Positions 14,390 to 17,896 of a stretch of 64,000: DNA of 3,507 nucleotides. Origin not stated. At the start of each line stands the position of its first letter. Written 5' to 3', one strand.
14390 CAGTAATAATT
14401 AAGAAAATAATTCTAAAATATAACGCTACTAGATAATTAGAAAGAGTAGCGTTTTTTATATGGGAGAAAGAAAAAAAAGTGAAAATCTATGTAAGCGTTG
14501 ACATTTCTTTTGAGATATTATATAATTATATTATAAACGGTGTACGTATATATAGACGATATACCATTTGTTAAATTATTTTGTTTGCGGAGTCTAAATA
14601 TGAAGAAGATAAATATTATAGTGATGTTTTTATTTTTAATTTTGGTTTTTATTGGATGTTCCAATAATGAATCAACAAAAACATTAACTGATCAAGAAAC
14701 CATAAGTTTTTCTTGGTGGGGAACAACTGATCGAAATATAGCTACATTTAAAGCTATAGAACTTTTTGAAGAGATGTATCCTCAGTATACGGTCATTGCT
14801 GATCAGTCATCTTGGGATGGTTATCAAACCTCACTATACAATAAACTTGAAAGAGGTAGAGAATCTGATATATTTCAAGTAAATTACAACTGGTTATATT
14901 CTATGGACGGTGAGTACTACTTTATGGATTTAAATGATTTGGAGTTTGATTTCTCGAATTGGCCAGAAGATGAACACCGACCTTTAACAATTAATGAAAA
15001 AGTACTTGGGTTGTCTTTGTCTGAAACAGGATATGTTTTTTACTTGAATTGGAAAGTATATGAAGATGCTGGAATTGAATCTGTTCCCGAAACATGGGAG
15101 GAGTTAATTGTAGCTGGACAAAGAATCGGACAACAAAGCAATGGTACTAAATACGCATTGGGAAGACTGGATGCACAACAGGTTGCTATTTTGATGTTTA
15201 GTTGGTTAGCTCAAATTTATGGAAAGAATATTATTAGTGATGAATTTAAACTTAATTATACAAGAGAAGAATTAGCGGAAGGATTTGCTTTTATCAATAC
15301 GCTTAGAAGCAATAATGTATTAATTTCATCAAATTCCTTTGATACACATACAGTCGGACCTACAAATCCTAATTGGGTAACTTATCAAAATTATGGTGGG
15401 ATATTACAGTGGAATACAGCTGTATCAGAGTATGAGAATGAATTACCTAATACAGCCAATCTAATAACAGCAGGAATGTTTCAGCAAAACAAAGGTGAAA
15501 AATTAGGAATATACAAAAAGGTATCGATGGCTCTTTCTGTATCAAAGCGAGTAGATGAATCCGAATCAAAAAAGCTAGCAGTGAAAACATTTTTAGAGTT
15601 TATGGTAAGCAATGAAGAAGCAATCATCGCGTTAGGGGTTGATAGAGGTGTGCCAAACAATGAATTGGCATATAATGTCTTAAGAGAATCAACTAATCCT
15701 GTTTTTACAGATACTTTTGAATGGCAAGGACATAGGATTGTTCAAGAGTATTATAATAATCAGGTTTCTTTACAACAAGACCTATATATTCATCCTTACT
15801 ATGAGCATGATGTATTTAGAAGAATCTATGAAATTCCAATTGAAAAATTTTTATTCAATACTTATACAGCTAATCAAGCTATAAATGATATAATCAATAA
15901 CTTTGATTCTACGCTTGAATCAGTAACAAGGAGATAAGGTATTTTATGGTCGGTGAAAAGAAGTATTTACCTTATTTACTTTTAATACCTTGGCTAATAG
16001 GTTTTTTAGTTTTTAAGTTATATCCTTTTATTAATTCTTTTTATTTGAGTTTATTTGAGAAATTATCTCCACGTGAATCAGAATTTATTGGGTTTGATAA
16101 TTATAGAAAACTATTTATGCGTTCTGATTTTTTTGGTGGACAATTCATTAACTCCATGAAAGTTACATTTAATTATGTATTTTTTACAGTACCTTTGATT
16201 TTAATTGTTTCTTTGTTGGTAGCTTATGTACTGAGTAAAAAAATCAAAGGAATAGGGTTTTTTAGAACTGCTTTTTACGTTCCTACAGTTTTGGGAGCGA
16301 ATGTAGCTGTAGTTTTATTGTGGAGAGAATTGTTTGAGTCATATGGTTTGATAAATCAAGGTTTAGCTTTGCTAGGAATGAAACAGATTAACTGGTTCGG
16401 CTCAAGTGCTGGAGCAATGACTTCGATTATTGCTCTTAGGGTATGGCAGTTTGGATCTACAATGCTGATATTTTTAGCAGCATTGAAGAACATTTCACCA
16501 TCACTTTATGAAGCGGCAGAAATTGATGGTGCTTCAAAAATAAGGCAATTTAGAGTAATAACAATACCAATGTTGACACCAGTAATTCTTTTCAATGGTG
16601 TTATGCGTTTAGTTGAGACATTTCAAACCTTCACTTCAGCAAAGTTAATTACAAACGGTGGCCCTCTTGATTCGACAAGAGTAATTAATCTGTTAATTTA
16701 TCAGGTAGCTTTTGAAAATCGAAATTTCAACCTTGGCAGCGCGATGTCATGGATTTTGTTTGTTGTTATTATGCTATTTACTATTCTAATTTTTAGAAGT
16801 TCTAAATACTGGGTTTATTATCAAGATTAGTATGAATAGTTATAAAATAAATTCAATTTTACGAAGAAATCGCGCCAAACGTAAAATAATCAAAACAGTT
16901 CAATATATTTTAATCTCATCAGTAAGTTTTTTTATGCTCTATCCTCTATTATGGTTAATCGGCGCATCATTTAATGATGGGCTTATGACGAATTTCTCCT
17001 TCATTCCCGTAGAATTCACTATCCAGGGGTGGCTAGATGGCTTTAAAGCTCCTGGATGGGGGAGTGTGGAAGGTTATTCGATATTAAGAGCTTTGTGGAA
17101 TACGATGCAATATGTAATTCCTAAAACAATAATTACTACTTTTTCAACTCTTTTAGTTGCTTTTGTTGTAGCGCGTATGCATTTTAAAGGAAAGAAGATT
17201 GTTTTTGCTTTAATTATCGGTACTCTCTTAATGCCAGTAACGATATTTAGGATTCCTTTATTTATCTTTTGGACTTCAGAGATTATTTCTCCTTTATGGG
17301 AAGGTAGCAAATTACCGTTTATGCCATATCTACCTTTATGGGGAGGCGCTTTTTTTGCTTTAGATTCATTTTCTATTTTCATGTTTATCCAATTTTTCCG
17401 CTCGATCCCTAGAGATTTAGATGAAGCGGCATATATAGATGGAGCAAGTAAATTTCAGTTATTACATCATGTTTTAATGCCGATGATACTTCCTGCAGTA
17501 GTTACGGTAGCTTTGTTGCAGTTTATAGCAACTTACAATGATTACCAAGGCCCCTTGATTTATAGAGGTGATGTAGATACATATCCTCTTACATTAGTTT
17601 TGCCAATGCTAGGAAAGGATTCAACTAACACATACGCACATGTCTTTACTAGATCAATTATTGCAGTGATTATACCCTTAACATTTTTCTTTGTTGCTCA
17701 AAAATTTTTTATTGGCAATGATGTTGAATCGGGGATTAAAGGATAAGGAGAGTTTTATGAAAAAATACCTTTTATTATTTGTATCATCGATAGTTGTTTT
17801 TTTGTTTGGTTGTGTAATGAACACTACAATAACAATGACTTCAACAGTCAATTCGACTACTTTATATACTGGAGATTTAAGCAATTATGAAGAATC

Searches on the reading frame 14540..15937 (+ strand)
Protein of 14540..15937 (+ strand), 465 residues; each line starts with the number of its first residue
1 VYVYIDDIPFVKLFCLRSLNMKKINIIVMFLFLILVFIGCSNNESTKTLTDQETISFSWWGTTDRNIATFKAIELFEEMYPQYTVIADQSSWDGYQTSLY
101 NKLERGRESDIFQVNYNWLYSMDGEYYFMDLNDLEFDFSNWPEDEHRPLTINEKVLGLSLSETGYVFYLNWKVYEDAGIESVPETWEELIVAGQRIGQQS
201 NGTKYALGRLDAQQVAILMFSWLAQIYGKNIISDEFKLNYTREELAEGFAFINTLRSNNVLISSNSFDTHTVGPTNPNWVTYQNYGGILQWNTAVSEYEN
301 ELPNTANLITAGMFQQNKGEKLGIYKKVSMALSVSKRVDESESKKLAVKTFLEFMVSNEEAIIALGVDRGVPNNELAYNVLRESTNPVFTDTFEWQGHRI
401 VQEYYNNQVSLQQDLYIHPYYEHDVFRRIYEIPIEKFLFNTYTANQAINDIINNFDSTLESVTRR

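Call 9: search_protein_families(library=pfam, proteins=[window:14540-15937:+], max_evalue=0.0001)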
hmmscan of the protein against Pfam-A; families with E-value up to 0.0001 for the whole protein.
window:14540-15937:+ (465 aa): 2 families
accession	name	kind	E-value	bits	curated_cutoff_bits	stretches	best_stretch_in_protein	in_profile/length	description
PF01547.30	SBP_bac_1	-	5.3e-14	53.4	26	1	72-361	13-306/307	Bacterial extracellular solute-binding protein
PF13416.11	SBP_bac_8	-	8.6e-13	49.1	27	1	71-371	1-259/279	Bacterial extracellular solute-binding protein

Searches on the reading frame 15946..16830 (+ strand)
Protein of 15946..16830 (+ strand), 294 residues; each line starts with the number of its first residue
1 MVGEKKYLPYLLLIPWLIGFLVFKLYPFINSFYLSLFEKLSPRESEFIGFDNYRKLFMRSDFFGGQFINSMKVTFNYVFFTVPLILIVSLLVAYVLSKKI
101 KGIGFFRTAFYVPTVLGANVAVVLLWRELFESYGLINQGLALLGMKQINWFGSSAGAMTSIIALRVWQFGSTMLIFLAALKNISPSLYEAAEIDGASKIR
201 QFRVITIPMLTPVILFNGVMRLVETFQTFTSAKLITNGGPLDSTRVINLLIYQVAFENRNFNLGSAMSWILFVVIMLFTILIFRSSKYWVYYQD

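Call 9: search_protein_families(library=pfam, proteins=[window:15946-16830:+], max_evalue=0.0001)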
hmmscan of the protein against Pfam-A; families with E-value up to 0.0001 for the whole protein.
window:15946-16830:+ (294 aa): 1 family
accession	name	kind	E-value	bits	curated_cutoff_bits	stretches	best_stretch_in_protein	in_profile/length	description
PF00528.27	BPD_transp_1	-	8.1e-15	55.5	26.4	1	73-285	21-174/184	Binding-protein-dependent transport system inner membrane component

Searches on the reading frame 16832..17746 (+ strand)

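Call 9: search_protein_families(library=pfam, proteins=[window:16832-17746:+], max_evalue=0.0001)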
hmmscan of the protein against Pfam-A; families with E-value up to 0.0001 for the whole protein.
window:16832-17746:+ (304 aa): 1 family
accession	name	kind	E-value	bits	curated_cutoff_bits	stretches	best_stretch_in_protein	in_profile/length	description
PF00528.27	BPD_transp_1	-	1.9e-12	47.7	26.4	1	108-287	3-169/184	Binding-protein-dependent transport system inner membrane component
